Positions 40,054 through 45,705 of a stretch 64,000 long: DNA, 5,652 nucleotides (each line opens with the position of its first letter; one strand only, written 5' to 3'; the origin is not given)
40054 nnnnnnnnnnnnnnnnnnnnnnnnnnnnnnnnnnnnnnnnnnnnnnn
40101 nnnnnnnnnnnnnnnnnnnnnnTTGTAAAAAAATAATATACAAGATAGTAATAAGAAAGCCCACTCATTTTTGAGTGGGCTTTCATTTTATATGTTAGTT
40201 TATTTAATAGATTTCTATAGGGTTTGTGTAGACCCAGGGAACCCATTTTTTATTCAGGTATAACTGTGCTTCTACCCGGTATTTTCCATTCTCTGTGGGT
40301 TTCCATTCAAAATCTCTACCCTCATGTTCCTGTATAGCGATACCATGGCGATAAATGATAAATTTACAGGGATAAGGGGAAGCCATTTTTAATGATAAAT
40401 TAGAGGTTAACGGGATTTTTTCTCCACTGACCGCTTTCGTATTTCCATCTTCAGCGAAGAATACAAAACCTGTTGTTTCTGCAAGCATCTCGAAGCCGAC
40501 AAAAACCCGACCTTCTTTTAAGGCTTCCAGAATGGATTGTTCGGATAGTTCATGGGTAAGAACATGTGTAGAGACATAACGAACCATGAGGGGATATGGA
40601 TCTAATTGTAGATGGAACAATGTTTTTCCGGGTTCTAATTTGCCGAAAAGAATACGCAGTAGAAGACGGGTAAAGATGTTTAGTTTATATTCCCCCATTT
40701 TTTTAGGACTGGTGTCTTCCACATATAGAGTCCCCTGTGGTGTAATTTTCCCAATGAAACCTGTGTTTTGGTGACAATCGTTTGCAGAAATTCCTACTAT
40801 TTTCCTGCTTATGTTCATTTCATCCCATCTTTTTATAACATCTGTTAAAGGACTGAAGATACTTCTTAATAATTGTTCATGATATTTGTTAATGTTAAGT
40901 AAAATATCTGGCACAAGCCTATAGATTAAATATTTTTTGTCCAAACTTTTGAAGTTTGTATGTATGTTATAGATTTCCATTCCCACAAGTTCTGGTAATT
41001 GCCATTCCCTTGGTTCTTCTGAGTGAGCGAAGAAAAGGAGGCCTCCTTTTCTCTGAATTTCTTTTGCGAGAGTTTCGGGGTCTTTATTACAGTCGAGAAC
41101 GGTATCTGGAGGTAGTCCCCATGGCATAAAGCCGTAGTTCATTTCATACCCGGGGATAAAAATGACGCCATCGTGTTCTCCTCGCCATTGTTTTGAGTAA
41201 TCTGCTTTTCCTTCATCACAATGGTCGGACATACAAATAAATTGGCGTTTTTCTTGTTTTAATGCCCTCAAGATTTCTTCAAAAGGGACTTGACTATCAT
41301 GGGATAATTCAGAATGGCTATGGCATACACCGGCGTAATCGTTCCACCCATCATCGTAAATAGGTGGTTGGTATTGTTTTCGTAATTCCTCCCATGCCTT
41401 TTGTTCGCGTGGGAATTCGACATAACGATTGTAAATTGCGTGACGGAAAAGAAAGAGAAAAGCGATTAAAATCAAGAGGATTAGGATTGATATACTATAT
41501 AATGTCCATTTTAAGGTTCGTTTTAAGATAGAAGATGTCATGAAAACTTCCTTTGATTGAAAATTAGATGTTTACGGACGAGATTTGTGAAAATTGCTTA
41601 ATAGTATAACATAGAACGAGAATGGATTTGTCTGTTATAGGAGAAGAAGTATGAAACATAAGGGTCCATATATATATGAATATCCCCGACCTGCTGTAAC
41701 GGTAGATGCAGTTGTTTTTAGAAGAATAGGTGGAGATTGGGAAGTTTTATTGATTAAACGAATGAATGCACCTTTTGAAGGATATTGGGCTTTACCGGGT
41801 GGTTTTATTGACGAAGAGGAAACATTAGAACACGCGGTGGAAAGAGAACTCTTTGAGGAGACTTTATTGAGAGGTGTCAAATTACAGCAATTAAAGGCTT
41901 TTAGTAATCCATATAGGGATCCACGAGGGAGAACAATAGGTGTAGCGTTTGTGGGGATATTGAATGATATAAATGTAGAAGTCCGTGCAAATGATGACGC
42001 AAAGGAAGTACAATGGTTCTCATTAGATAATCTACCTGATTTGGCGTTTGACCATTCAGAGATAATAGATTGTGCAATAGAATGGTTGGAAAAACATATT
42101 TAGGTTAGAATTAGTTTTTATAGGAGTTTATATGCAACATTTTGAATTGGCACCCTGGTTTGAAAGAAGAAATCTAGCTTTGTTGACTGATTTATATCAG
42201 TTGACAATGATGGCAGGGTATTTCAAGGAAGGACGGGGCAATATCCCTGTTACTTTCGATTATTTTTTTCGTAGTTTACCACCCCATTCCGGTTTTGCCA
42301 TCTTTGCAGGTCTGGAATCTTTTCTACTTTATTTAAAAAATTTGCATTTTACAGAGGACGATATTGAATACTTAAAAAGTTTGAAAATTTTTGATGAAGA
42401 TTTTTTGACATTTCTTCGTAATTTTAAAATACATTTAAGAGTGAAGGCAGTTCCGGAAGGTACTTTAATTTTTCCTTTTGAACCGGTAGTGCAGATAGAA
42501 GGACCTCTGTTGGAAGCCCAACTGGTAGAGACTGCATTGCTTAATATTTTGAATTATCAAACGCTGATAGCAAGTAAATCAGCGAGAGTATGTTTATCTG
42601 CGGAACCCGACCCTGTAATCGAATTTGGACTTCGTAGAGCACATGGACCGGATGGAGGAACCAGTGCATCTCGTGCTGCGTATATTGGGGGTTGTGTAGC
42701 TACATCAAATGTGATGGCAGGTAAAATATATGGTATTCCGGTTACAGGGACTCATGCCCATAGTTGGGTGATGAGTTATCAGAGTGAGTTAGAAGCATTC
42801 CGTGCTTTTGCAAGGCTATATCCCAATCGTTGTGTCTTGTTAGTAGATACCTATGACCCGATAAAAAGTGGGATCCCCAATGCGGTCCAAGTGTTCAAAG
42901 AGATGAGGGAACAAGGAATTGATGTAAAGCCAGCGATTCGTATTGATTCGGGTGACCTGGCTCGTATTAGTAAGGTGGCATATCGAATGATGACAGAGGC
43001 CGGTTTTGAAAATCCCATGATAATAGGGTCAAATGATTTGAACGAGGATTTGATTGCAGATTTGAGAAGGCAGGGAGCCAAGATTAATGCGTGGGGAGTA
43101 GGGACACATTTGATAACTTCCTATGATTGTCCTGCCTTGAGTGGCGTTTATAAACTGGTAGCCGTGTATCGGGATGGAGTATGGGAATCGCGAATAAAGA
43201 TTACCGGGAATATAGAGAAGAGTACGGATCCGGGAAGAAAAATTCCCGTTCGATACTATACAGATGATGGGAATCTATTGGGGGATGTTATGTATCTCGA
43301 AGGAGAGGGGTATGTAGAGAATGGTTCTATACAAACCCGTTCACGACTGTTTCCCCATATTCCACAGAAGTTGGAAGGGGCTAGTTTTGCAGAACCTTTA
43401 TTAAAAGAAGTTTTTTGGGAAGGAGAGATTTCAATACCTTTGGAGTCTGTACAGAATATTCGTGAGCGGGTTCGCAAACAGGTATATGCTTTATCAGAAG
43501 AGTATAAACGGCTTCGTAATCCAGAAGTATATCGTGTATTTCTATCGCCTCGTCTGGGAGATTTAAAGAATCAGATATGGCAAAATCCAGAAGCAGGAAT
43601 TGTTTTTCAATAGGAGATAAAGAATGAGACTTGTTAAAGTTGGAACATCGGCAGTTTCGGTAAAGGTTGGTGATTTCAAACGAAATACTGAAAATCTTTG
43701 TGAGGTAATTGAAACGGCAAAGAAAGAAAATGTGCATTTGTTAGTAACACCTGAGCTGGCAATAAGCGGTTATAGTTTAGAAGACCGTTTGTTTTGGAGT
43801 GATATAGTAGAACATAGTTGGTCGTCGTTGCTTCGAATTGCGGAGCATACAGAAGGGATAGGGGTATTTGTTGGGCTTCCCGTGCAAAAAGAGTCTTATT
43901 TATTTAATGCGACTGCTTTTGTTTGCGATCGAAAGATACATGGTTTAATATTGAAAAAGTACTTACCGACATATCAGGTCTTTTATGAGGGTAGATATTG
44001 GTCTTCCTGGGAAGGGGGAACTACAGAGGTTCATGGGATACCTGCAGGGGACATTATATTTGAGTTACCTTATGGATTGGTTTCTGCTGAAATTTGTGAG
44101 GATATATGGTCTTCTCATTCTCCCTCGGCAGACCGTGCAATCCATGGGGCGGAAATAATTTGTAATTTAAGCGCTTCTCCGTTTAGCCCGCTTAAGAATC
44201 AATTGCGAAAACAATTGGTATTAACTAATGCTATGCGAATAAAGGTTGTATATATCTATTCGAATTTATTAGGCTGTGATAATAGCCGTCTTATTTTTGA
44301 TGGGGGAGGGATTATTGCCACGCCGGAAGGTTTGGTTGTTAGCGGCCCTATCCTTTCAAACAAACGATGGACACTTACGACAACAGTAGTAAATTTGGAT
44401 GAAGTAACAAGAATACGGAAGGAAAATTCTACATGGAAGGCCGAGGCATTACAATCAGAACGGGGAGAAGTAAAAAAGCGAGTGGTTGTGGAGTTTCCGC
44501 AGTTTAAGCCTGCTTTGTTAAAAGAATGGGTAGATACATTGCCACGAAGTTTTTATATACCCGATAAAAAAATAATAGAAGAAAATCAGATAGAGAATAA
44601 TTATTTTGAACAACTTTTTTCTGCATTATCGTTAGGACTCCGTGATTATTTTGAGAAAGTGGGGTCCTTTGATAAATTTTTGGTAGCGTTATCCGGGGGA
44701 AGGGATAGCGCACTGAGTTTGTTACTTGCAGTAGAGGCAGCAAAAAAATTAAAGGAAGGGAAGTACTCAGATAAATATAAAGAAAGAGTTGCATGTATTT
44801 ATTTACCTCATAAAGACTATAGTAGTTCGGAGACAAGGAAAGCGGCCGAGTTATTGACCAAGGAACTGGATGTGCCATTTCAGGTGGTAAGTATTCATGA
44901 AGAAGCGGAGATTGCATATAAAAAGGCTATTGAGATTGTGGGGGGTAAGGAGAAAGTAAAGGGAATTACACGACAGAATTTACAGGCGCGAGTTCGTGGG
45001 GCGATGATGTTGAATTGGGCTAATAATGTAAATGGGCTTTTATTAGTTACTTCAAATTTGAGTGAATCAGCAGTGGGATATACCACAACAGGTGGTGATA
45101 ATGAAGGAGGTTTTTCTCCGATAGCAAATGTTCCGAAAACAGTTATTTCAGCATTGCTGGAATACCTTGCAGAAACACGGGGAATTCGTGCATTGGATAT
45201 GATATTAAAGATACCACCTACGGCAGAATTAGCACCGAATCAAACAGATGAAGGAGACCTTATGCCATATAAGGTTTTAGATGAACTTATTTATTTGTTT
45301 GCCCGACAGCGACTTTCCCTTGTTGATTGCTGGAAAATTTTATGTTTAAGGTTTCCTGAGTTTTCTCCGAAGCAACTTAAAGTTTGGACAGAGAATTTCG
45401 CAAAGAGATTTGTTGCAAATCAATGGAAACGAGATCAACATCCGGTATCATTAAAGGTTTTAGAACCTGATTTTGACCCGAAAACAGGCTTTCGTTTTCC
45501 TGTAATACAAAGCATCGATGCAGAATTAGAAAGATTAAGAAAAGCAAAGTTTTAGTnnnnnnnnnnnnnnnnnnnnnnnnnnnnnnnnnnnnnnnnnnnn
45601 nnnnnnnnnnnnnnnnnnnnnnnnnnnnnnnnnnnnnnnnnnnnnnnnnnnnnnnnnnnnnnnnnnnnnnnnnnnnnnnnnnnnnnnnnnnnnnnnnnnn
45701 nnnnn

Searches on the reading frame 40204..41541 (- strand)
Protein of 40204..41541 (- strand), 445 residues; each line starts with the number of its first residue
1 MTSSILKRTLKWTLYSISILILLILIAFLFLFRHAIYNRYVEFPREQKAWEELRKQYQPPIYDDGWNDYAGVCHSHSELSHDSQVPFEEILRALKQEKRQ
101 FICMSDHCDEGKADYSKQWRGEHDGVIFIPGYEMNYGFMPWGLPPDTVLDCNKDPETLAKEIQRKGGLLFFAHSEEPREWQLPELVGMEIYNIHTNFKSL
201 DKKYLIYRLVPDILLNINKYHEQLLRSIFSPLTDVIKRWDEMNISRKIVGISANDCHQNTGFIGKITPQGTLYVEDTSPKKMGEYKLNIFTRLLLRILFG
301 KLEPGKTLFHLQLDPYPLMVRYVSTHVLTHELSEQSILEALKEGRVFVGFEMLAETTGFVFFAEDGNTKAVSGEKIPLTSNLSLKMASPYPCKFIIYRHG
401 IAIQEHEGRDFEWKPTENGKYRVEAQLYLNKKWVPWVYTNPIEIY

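Call 6: search_protein_families(library=pfam, proteins=[window:40204-41541:-])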
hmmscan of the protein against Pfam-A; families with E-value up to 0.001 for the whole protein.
window:40204-41541:- (445 aa): 1 family
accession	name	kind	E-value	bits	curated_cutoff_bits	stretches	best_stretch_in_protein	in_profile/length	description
PF02811.25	PHP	-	0.0001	23.1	26.4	1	73-137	2-66/164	PHP domain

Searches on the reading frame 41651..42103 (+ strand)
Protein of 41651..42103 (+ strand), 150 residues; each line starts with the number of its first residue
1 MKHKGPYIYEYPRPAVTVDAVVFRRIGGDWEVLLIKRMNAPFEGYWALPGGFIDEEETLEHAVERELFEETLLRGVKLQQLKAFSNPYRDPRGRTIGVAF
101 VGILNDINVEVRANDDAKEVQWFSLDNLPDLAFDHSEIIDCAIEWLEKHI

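Call 6: search_protein_families(library=pfam, proteins=[window:41651-42103:+])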
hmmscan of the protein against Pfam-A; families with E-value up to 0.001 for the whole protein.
window:41651-42103:+ (150 aa): 2 families
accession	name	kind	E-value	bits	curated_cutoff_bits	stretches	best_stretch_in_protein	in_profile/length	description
PF00293.34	NUDIX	-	1.7e-21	77.1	21.1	1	15-139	3-131/134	NUDIX domain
PF22327.2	Nudt16-like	-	8.3e-05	23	27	1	38-71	27-61/161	U8 snoRNA-decapping enzyme-like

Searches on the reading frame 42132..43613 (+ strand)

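Call 6: search_protein_families(library=pfam, proteins=[window:42132-43613:+])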
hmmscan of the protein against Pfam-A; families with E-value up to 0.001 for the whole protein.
window:42132-43613:+ (493 aa): 4 families
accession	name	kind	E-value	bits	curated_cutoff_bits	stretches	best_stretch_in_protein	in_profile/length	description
PF17767.7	NAPRTase_N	-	1.2e-39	135.9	32.6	1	17-141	1-125/125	Nicotinate phosphoribosyltransferase (NAPRTase) N-terminal domain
PF17956.6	NAPRTase_C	-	2.4e-18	67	23.3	1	370-479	2-111/111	Nicotinate phosphoribosyltransferase C-terminal domain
PF02749.22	QRPTase_N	-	5.4e-07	30.2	27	1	101-142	40-80/82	Quinolinate phosphoribosyl transferase, N-terminal domain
PF04095.22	NAPRTase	-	2.9e-05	24.4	20.8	1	164-333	5-184/239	Nicotinate phosphoribosyltransferase (NAPRTase) family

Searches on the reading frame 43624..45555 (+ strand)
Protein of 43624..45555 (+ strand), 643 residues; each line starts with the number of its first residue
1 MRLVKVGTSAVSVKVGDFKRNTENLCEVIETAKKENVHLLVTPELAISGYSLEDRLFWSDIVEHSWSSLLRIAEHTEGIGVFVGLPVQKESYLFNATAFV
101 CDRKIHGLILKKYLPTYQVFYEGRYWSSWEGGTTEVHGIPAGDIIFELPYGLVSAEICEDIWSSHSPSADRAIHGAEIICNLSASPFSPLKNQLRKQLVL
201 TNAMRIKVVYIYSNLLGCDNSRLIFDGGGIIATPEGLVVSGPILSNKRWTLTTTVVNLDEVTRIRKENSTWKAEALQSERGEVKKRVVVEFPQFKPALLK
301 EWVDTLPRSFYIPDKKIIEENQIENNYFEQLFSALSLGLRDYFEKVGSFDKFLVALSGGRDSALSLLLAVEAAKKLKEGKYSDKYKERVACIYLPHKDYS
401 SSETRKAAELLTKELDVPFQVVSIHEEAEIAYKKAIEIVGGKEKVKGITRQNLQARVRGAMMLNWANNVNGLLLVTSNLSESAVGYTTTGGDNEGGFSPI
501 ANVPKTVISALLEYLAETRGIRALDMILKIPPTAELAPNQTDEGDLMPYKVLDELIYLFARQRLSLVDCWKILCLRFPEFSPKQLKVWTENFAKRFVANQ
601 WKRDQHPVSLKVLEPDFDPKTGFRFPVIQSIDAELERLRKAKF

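Call 6: search_protein_families(library=pfam, proteins=[window:43624-45555:+])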
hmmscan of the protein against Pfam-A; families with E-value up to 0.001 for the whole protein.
window:43624-45555:+ (643 aa): 2 families
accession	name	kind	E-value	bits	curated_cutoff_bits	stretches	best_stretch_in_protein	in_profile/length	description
PF02540.23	NAD_synthase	-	3.6e-40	138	21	1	333-562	3-208/242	NAD synthase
PF00795.27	CN_hydrolase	-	6.3e-14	52.4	23.2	1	14-263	10-253/256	Carbon-nitrogen hydrolase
